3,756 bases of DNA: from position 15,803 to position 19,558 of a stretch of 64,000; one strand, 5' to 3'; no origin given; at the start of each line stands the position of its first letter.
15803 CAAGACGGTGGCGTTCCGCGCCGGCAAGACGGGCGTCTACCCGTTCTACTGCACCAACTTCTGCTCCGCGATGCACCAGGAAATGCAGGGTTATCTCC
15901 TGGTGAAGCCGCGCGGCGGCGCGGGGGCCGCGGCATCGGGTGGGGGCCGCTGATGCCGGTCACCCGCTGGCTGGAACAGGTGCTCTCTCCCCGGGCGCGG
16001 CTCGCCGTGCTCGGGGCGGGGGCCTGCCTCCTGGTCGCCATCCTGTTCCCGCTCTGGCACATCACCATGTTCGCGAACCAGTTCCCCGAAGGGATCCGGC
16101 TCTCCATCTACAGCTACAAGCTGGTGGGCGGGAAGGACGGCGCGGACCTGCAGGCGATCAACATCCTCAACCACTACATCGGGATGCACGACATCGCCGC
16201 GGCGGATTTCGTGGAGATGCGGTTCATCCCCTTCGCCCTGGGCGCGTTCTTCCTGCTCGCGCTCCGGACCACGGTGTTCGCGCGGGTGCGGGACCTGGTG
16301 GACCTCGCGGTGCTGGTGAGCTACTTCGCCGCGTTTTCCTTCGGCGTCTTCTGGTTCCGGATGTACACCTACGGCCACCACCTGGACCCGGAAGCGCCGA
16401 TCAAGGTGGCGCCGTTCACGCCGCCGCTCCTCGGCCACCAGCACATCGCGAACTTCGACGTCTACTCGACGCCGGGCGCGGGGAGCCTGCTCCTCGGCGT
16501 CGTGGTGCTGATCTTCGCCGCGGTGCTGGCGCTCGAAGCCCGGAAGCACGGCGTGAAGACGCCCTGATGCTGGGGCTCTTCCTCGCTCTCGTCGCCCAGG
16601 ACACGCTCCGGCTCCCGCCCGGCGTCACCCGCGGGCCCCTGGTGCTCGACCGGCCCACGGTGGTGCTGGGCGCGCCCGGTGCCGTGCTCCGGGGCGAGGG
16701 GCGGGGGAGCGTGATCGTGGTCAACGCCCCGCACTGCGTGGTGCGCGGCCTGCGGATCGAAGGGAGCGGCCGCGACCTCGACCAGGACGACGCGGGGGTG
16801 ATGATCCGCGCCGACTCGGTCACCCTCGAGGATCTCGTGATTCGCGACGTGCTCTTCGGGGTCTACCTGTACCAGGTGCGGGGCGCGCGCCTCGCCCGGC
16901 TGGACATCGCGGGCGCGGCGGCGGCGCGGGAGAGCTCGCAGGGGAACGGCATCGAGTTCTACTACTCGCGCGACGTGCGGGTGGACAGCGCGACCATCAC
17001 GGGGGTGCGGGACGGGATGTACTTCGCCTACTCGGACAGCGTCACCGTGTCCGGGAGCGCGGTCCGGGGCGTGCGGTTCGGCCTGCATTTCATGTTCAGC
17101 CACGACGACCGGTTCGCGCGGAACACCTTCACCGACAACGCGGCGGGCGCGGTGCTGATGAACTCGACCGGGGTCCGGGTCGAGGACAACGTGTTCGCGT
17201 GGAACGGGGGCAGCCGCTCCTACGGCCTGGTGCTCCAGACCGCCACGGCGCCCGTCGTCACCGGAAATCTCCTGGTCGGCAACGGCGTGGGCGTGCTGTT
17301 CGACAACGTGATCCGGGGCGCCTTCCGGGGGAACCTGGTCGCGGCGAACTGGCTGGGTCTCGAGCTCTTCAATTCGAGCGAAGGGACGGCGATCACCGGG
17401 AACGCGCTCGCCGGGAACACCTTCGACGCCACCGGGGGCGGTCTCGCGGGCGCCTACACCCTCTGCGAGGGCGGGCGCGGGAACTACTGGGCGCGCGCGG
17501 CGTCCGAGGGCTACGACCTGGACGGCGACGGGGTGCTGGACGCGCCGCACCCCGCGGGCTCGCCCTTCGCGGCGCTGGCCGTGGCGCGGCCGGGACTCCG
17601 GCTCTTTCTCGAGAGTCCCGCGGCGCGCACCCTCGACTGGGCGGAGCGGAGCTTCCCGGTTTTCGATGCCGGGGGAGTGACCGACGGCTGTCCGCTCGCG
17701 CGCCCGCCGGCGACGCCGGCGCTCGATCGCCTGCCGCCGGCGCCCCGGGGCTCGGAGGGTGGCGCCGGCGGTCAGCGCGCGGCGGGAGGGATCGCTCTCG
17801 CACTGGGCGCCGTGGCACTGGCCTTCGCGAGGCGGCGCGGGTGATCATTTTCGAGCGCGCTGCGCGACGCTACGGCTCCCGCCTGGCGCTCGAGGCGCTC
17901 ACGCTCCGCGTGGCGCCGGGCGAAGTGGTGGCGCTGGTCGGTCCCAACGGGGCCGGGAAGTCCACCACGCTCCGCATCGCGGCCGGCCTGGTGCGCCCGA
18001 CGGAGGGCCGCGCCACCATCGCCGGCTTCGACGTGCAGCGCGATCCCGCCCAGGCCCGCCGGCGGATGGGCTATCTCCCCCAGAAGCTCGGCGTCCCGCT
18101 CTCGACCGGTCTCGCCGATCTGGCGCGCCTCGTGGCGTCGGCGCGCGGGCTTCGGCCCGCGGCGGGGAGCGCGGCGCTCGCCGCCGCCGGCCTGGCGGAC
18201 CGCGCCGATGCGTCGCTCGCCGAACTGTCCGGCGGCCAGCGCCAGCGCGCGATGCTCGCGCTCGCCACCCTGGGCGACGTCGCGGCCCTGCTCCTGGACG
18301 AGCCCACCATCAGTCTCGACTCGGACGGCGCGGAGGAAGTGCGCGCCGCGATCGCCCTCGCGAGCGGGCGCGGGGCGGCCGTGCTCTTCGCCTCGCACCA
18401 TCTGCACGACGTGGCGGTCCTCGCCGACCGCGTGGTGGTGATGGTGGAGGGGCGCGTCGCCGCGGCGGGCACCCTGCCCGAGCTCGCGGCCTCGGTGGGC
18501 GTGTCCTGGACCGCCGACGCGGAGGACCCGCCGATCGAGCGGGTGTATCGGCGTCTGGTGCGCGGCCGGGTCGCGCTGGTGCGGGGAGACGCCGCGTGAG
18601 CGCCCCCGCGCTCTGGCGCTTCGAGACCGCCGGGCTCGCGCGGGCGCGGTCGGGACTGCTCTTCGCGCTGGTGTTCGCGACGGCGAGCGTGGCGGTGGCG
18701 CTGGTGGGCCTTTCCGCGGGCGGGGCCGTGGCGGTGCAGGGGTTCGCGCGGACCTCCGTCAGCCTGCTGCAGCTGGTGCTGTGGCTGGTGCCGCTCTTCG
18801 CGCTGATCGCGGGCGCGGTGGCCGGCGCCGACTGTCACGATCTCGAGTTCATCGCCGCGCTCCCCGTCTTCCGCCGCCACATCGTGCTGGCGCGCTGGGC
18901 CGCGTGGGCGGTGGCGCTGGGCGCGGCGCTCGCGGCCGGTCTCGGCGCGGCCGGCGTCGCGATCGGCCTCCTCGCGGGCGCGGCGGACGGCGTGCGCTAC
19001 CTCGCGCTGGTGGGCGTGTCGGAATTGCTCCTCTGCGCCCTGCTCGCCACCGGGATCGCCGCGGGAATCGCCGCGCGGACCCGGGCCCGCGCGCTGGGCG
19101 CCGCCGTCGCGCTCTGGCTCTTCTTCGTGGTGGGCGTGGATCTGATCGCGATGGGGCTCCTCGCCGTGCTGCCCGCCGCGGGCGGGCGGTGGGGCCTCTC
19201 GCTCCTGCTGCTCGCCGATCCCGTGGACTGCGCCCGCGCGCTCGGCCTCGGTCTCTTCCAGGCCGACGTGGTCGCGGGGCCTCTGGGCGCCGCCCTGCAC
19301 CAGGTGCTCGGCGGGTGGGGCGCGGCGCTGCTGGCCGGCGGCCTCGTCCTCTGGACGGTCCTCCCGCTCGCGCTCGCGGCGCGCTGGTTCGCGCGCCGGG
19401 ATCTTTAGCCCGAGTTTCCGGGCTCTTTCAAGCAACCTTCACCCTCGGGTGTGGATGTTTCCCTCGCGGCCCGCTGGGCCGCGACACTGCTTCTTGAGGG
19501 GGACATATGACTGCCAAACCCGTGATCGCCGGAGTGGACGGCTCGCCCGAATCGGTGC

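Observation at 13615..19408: Clade II (atypical) nos cluster with lipoprotein-type NosZ and no nosL/nosR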

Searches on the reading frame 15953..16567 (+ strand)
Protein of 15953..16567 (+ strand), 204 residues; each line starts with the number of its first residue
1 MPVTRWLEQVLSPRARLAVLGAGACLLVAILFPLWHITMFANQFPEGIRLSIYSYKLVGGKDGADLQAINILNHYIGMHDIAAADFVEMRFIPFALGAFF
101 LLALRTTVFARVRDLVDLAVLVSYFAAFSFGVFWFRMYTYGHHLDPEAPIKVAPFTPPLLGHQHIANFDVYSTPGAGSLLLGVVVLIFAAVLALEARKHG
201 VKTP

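Call 11: search_protein_families(library=pfam, proteins=[window:15953-16567:+], max_evalue=0.01)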
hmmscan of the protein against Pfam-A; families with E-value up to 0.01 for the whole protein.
window:15953-16567:+ (204 aa): 0 families

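Call 12: search_protein_families(library=ncbifam, proteins=[window:15953-16567:+], max_evalue=0.01)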
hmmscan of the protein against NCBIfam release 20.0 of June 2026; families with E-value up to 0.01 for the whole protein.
window:15953-16567:+ (204 aa): 0 families

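Call 48: search_solved_structures(query=window:15953-16567:+, max_evalue=1)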
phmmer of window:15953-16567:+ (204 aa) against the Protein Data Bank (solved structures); distinct sequences matched with E-value up to 1: 1.
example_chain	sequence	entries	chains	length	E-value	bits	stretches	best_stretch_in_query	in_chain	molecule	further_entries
3e15_A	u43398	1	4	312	0.86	12.5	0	15-77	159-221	Glucose-6-phosphate 1-dehydrogenase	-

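Call 58: find_encoding_contigs(protein=window:15953-16567:+, flank=10000, max_places=6)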
Protein window:15953-16567:+ (204 aa): 3 contigs read that carry it; 3 places shown.
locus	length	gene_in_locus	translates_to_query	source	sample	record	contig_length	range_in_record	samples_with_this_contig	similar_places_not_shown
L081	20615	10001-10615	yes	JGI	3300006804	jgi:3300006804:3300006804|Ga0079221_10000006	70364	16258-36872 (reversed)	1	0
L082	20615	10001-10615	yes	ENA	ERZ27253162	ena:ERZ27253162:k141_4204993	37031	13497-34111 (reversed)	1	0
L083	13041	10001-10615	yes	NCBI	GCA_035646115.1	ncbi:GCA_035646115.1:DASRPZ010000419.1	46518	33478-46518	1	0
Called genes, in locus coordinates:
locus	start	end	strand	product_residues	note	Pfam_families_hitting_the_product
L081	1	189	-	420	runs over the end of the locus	-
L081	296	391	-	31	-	-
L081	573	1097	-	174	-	-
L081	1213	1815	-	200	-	-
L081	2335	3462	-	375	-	PF00589:Phage_integrase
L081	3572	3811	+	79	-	PF13443:HTH_26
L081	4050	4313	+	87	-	PF14255:Zn_ribbon_21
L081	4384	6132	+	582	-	PF00916:Sulfate_transp, PF16983:MFS_MOT1 (weak), PF01740:STAS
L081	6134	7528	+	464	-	PF00753:Lactamase_B (weak), PF12706:Lactamase_B_2, PF10996:Beta-Casp, PF07521:RMMBL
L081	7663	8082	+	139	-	-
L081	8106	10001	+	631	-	PF18764:nos_propeller, PF13473:Cupredoxin_1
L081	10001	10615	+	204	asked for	-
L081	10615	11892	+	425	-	PF13229:Beta_helix, PF05048:NosD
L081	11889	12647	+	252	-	PF00005:ABC_tran, PF13304:AAA_21 (faint)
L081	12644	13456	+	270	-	PF12679:ABC2_membrane_2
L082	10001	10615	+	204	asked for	-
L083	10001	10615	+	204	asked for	-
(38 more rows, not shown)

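Call 63: find_homologous_proteins(query=window:15953-16567:+, max_evalue=0.00001)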
Query window:15953-16567:+ (204 aa): 712 proteins with E <= 0.00001 among 2156 candidates; the best 120 are listed.
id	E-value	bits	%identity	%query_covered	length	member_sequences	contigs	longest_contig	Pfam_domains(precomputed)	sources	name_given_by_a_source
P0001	2.4e-130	450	100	100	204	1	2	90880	-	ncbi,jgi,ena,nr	ncbi:MAG TPA: hypothetical protein VFD85_15520 [Gemmatimonadales bacterium]|nr:hypothetical protein 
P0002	2.0e-100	353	79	99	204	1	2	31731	-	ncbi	-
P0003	1.4e-99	350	80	99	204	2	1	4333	-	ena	-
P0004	1.8e-99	349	78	99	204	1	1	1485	-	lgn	-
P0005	3.0e-99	349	77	100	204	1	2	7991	-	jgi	jgi:hypothetical protein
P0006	4.1e-99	348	78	99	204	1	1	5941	-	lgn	-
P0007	4.5e-99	348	78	99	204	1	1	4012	-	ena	-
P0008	6.5e-99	348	78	97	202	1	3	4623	-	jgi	jgi:hypothetical protein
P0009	1.2e-98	347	77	100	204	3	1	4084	-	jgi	jgi:hypothetical protein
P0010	2.2e-98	346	77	97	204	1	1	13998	-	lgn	-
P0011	1.2e-97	343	77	97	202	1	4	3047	-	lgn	-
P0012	1.3e-97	343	77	97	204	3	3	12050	-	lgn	-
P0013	1.5e-97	343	77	97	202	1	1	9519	-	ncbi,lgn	-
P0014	1.6e-97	343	80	89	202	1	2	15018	-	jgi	jgi:copper chaperone NosL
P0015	2.9e-97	342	77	97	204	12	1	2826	-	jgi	-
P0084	1.5e-92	327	79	88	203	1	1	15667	-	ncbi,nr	ncbi:MAG TPA: hypothetical protein VFD85_07995 [Gemmatimonadales bacterium]|nr:hypothetical protein 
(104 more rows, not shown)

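Call 69: predict_structure(alignment_id=A1)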
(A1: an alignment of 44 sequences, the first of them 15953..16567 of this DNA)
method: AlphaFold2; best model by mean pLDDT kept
length: 204 residues; sequences in the alignment: 44
mean_pLDDT: 70.8   pTM: 0.65
mean pLDDT of the five models: 70.8, 68.0, 57.2, 53.7, 52.5
residues with pLDDT >= 90: 3; 70-90: 107; 50-70: 81; < 50: 13
segments of 3 or more residues with pLDDT < 50: 61-64, 82-84, 86-89
pLDDT, mean of each block of 10 residues (from residue 1): 82 87 85 70 57 52 50 54 47 77 82 87 80 66 59 61 69 81 89 85 60
secondary structure, 60 per line:
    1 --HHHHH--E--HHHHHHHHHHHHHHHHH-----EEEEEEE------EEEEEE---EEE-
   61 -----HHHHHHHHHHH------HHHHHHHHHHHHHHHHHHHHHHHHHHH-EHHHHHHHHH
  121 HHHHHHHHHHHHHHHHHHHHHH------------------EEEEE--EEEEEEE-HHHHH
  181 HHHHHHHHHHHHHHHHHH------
elements in order: H3-7 H13-29 E35-41 E48-53 E57-59 H66-76 H83-109 H112-142 E161-165 E168-174 H176-198

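Call 82: find_encoding_contigs(protein=P0084, flank=10000, max_places=3)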
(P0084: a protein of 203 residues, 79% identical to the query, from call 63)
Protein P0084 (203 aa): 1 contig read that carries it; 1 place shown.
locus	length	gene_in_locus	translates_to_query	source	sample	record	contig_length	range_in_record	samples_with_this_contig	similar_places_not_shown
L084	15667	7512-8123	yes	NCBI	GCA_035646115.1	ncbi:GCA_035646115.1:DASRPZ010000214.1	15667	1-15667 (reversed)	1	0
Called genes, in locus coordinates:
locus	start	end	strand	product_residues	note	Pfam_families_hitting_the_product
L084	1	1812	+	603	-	PF13802:Gal_mutarotas_2, PF01055:Glyco_hydro_31_2nd, PF21365:Glyco_hydro_31_3rd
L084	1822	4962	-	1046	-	PF12969:DUF3857, PF00515:TPR_1 (faint), PF07719:TPR_2 (faint), PF01841:Transglut_core (weak), PF13181:TPR_8 (faint), PF13432:TPR_16 (weak), PF14559:TPR_19, PF13432:TPR_16 (weak), +4 more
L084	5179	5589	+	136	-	-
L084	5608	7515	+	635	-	PF18764:nos_propeller, PF13473:Cupredoxin_1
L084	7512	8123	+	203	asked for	-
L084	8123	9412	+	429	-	PF13229:Beta_helix, PF05048:NosD, PF13229:Beta_helix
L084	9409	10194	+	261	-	PF00005:ABC_tran, PF13304:AAA_21 (faint)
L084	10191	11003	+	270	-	PF12679:ABC2_membrane_2 (weak)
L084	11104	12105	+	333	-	PF07732:Cu-oxidase_3, PF07731:Cu-oxidase_2 (weak)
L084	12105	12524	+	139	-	-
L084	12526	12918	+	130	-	-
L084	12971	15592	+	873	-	PF07715:Plug, PF00593:TonB_dep_Rec_b-barrel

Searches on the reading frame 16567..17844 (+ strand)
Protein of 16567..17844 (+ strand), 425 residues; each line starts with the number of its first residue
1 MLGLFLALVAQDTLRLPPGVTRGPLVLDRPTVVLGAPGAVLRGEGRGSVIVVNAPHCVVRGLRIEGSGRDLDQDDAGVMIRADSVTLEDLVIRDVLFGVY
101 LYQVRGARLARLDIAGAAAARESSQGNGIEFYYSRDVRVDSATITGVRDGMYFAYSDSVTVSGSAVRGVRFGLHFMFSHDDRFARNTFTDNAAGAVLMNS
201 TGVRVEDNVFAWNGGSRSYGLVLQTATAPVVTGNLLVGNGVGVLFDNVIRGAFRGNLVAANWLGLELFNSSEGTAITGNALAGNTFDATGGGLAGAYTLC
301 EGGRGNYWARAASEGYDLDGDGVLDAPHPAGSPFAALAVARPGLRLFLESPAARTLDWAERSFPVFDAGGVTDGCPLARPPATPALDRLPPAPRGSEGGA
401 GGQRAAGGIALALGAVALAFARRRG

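Call 11: search_protein_families(library=pfam, proteins=[window:16567-17844:+], max_evalue=0.01)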
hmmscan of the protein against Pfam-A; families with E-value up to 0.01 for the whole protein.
window:16567-17844:+ (425 aa): 2 families
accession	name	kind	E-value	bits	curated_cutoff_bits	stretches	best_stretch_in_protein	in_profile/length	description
PF05048.19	NosD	-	2.8e-28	99.3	23.6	1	123-310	14-209/212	Periplasmic copper-binding protein (NosD)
PF13229.12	Beta_helix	-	1.5e-17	64.1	25.9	1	98-245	2-144/158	Right handed beta helix region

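Call 12: search_protein_families(library=ncbifam, proteins=[window:16567-17844:+], max_evalue=0.01)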
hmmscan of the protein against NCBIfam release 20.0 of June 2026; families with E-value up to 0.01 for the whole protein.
window:16567-17844:+ (425 aa): 3 families
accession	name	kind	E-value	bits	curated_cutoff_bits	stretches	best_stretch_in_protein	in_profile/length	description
TIGR04247.1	NosD_copper_fam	subfamily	1.6e-97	326.5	300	1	10-378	10-376/377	nitrous oxide reductase family maturation protein NosD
TIGR03804.1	para_beta_helix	repeat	1.8e-08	33.9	19.45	0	174-210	3-39/44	parallel beta-helix repeat protein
TIGR03805.1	beta_helix_1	subfamily_domain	2.5e-07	30.1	141.5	1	72-200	52-182/314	parallel beta-helix domain-containing protein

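Call 74: search_solved_structures(query=window:16567-17844:+, show_alignments=1)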
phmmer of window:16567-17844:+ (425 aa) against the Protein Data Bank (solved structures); distinct sequences matched with E-value up to 0.001: 1.
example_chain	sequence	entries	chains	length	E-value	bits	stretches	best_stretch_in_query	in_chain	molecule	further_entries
7o0y_A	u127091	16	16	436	5.2e-42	147.9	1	11-386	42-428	Probable ABC transporter binding protein NosD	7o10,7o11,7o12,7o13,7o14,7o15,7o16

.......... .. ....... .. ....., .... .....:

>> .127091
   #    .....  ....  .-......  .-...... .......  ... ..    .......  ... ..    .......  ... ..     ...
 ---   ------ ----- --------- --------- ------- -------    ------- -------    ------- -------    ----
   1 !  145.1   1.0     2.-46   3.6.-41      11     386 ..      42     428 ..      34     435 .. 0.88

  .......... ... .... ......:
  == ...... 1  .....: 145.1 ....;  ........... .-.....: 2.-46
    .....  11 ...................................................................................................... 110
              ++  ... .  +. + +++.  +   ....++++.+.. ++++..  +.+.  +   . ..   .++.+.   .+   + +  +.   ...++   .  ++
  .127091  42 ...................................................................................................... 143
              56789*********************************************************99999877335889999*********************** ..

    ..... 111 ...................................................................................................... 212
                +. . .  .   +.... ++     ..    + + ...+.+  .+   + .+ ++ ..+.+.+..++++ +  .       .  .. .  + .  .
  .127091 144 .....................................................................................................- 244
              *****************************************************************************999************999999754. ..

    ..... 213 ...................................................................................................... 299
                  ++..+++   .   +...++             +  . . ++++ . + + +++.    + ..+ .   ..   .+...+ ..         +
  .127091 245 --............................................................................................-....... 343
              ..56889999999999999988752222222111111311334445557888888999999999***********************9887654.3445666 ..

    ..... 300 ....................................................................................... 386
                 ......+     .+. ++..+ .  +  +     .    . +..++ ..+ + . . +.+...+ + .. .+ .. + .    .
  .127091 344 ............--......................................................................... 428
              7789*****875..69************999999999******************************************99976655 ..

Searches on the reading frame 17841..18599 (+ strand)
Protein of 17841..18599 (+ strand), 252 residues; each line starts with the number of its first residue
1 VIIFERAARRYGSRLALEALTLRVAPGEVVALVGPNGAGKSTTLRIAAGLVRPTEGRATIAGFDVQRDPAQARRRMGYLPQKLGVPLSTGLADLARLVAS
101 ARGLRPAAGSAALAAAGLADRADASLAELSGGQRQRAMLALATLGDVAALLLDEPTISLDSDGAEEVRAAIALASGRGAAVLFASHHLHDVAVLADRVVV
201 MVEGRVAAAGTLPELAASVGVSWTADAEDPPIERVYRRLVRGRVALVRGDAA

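Call 11: search_protein_families(library=pfam, proteins=[window:17841-18599:+], max_evalue=0.01)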
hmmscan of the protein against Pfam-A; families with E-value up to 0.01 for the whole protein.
window:17841-18599:+ (252 aa): 6 families
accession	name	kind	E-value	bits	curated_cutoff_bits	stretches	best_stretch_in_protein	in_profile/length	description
PF00005.33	ABC_tran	-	1.4e-26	94.2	25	1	18-156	2-136/137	ABC transporter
PF13304.12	AAA_21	-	7.5e-09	36.5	27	1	30-50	2-22/304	AAA domain, putative AbiEii toxin, Type IV TA system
PF13191.12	AAA_16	-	0.00039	21.4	32.6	1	21-145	16-124/167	AAA ATPase domain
PF00448.28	SRP54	-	0.0013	18.9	22.7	1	29-87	3-59/196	SRP54-type protein, GTPase domain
PF02463.25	SMC_N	-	0.0018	18.2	40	0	28-42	25-39/220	RecF/RecN/SMC N terminal domain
PF13555.12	AAA_29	-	0.0088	16.2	27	0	22-44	17-39/61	P-loop containing region of AAA domain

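Call 12: search_protein_families(library=ncbifam, proteins=[window:17841-18599:+], max_evalue=0.01)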
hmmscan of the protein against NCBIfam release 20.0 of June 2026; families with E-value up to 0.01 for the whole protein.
window:17841-18599:+ (252 aa): 189 families (the best 25 are shown)
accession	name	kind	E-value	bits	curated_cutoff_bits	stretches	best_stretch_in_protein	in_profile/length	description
TIGR01188.1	drrA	subfamily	2.2e-46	158.5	312.45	1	10-222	2-218/302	daunorubicin resistance ABC transporter, ATP-binding protein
TIGR03864.1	PQQ_ABC_ATP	hypoth_equivalog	7.7e-41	140.1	302.25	1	5-221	5-225/236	ABC transporter, ATP-binding subunit, PQQ-dependent alcohol dehydrogenase system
TIGR03522.1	GldA_ABC_ATP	equivalog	3.4e-35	122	402.6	1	6-217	7-221/301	gliding motility-associated ABC transporter ATP-binding subunit GldA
TIGR03375.1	type_I_sec_LssB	subfamily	5.1e-34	117.6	693.1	1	14-212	480-685/696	type I secretion system permease/ATPase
NF040873.1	AztA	equivalog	3e-33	115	220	1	10-198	1-188/191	zinc ABC transporter ATP-binding protein AztA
NF010068.0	PRK13548.1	equivalog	7.9e-33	113.6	261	1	6-212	10-227/261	heme ABC transporter ATP-binding protein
NF010060.0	PRK13537.1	equivalog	1e-31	110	521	1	3-216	17-234/314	nodulation factor ABC transporter ATP-binding protein NodI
TIGR02857.1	CydD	equivalog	6.3e-31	107.9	435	1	7-201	327-529/529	thiol reductant ABC exporter subunit CydD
TIGR02204.1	MsbA_rel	hypoth_equivalog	1.7e-30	106.2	780.4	1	3-219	339-565/576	ABC transporter, permease/ATP-binding protein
TIGR04406.1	LPS_export_lptB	equivalog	1.7e-30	106.1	240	1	5-218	5-225/239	LPS export ABC transporter ATP-binding protein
TIGR01189.1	ccmA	equivalog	3.2e-30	105.3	131.6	1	11-188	10-187/198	heme ABC exporter ATP-binding protein CcmA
NF010061.0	PRK13538.1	equivalog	3.8e-30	105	195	1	12-190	16-195/211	cytochrome c biogenesis heme-transporting ATPase CcmA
NF053840.1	MnTportMntADein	equivalog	5.6e-30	104.7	400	1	6-214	6-218/240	manganese ABC transporter ATP-binding protein MntA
TIGR04521.1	ECF_ATPase_2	equivalog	9.9e-30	103.6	330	2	115-240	130-257/279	energy-coupling factor transporter ATPase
NF008409.0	PRK11231.1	equivalog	1.2e-29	103.5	375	1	9-214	10-224/255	Fe(3+) dicitrate ABC transporter ATP-binding protein FecE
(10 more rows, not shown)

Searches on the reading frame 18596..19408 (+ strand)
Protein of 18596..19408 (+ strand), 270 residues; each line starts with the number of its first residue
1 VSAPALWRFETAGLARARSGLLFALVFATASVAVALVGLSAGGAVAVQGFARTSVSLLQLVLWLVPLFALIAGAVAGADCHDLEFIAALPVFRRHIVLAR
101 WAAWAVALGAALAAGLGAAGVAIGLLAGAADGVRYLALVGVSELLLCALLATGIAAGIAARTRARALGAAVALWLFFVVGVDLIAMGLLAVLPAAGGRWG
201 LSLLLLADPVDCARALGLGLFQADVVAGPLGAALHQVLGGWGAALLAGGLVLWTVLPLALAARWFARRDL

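Call 11: search_protein_families(library=pfam, proteins=[window:18596-19408:+], max_evalue=0.01)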
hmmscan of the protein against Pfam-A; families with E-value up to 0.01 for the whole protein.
window:18596-19408:+ (270 aa): 1 family
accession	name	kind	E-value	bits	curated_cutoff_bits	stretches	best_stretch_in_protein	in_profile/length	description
PF12679.13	ABC2_membrane_2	-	2.3e-12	47.2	27.2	1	83-270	99-283/283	ABC-2 family transporter protein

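Call 12: search_protein_families(library=ncbifam, proteins=[window:18596-19408:+], max_evalue=0.01)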
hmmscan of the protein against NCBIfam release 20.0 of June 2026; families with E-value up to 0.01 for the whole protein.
window:18596-19408:+ (270 aa): 0 families
